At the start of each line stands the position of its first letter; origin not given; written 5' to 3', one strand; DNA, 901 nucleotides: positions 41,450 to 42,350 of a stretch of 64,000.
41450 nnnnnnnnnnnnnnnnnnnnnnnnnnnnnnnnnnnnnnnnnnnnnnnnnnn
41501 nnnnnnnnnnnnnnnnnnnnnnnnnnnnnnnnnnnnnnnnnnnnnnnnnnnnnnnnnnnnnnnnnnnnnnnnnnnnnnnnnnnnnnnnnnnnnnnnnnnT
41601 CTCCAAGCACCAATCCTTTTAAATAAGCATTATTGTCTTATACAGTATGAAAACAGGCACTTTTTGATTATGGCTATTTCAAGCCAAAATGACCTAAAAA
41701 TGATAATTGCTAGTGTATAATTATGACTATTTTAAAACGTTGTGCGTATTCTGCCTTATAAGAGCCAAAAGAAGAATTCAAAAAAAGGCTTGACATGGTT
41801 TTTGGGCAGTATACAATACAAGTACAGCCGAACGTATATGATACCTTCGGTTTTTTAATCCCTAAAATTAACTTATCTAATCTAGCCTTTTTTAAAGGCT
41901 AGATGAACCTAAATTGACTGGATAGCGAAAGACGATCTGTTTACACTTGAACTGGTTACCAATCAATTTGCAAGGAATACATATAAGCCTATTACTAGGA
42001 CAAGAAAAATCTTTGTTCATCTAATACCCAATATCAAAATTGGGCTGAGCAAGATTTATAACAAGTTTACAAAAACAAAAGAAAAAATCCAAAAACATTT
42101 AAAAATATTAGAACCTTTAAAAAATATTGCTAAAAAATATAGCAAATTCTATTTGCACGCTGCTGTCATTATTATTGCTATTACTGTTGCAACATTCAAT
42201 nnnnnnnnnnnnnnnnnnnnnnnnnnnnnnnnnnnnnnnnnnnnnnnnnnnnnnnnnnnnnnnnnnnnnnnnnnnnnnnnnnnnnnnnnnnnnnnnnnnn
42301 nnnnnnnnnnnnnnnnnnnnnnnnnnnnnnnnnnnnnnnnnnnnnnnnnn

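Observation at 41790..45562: Matched promoter-terminator leaders upstream of both peptidoglycan hydrolase genes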

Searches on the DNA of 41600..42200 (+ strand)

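Call 12: search_rna_families(source=window, start=41600, end=42200, threshold=evalue, max_evalue=10, show_alignments=3)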
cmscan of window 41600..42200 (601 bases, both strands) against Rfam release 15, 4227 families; matches with E-value up to 10: 6.
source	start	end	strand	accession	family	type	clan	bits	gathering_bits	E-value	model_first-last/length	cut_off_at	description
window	41674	41794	+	RF01692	Bacteroid-trp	Cis-reg; leader;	-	21.5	49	9.1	1-131/131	no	Bacteroidete tryptophan peptide leader RNA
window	41987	42065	+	RF02330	TtnuHACA23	Gene; snRNA; snoRNA; HACA-box;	-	17.7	100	8.3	1-135/135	no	Tetrahymena snoRNA TtnuHACA23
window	41689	41734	+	RF00444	PrrF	Gene; sRNA;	-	16.4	90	3.8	1-150/150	no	PrrF RNA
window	41643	41717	+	RF00659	mir-365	Gene; miRNA;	-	15.5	62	3.8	1-86/86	no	mir-365 microRNA precursor family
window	41877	41907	-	RF03938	mir-4662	Gene; miRNA;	-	15.2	97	7.2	1-67/67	no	mir-4662 microRNA precursor family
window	41621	41771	-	RF01441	S_pombe_snR46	Gene; snRNA; snoRNA; HACA-box;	CL00021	14.7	60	9.8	1-168/168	no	small nulceolar RNA snR46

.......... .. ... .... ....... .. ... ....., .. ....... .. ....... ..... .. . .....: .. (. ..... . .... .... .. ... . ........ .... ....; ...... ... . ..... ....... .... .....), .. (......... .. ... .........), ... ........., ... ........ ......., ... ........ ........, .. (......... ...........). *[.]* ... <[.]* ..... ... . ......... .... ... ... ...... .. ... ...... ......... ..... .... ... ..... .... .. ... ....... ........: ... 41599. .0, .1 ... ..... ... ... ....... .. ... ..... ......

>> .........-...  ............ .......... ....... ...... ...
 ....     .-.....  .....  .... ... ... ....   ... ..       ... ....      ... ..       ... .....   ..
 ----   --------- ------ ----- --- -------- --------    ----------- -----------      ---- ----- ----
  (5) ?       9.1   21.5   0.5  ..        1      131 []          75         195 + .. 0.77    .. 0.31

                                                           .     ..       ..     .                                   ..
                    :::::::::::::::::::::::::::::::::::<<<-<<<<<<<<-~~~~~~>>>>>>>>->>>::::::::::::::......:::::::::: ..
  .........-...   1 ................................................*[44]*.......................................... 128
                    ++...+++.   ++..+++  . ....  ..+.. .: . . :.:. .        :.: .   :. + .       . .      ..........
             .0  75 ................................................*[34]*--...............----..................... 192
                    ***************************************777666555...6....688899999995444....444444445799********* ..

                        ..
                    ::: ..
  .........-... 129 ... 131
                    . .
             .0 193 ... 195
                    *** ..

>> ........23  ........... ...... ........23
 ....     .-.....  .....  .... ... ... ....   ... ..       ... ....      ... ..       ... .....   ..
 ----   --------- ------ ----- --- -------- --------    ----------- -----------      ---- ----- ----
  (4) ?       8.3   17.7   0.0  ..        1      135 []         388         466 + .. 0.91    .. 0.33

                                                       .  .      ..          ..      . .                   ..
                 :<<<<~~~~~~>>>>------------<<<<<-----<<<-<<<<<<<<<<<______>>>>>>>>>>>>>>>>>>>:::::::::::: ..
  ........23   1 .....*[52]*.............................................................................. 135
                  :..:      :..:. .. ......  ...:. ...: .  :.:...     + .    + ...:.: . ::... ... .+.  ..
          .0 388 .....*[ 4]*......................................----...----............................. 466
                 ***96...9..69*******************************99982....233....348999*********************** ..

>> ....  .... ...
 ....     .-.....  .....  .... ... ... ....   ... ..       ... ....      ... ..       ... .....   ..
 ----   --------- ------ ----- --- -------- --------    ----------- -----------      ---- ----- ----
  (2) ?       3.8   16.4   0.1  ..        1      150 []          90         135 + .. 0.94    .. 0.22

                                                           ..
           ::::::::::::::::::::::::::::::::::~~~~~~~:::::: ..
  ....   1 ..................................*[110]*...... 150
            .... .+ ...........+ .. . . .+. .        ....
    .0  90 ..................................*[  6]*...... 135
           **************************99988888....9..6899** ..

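Call 55: build_rna_model(alignment_id=A5, structure=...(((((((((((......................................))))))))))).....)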
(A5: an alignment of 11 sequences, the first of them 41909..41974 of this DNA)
Model R1 built from alignment A5 (11 sequences, 68 columns); structure: as given.
model positions 66; base pairs 11; branch points 0; effective number of sequences 6.62; information 0.85 bits per position. Calibrated on 0.2 Mb of random sequence (short: E-values are rough).
structure used (alignment columns):
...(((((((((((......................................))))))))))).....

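Call 56: search_with_rna_model(model_id=R1, sources=[window, L001, L009, L016, L017, L018, L019, L020, L021, L022, L023, L025, L027, L029, L030, L031, L050, L051, L052, L002, L003, L004, L005, L006, L007, L008, L010, L011, L012, L013, L014], max_evalue=1)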
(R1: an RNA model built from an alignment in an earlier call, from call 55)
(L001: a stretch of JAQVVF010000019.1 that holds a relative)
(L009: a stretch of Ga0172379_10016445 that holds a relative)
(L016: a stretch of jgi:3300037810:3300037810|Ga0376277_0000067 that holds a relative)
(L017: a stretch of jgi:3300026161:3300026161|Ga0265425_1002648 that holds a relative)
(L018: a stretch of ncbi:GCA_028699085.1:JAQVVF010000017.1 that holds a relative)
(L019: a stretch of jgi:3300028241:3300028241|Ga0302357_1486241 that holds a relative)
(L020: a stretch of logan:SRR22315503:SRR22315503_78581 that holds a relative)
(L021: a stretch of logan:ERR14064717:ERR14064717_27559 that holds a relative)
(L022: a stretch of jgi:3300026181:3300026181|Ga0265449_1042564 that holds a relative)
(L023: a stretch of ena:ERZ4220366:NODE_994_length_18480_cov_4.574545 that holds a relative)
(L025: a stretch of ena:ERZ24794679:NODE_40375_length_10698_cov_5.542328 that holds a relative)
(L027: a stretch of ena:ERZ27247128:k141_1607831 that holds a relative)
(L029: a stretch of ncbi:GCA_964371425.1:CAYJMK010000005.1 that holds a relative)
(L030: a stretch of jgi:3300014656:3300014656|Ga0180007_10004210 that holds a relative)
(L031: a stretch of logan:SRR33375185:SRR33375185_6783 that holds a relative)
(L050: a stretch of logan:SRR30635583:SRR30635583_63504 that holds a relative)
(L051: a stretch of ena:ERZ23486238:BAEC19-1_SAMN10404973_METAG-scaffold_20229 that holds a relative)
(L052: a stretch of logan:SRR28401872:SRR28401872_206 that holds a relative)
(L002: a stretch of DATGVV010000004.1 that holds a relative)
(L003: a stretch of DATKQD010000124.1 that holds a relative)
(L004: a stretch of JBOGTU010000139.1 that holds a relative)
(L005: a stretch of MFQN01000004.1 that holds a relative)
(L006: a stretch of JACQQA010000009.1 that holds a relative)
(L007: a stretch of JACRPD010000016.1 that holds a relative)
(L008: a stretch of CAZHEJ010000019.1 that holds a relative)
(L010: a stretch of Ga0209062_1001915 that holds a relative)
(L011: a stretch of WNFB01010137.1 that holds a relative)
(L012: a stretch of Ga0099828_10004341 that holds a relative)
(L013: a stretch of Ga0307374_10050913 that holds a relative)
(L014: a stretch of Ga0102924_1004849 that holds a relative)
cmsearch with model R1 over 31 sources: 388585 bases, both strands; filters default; matches with E-value up to 1: 12.
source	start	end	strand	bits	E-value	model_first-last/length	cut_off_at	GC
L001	4285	4350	+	82.5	3.2e-21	1-66/66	no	0.39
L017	5934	5999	+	80.2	1.6e-20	1-66/66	no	0.36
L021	4988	5053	+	80.2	1.6e-20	1-66/66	no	0.36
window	41909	41974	+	74.7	7.4e-19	1-66/66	no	0.38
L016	18726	18791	-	73.6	1.6e-18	1-66/66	no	0.39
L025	8567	8632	-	70.6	1.3e-17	1-66/66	no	0.29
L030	3210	3274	+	69.2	3.3e-17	1-66/66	no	0.43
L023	2097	2162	+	68.4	5.4e-17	1-66/66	no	0.35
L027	2224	2290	+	67.8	8.6e-17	1-66/66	no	0.46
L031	1228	1294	+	67.5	1.1e-16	1-66/66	no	0.42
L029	306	371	+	66.1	2.7e-16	1-66/66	no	0.59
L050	7071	7136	-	65.9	3.1e-16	1-66/66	no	0.52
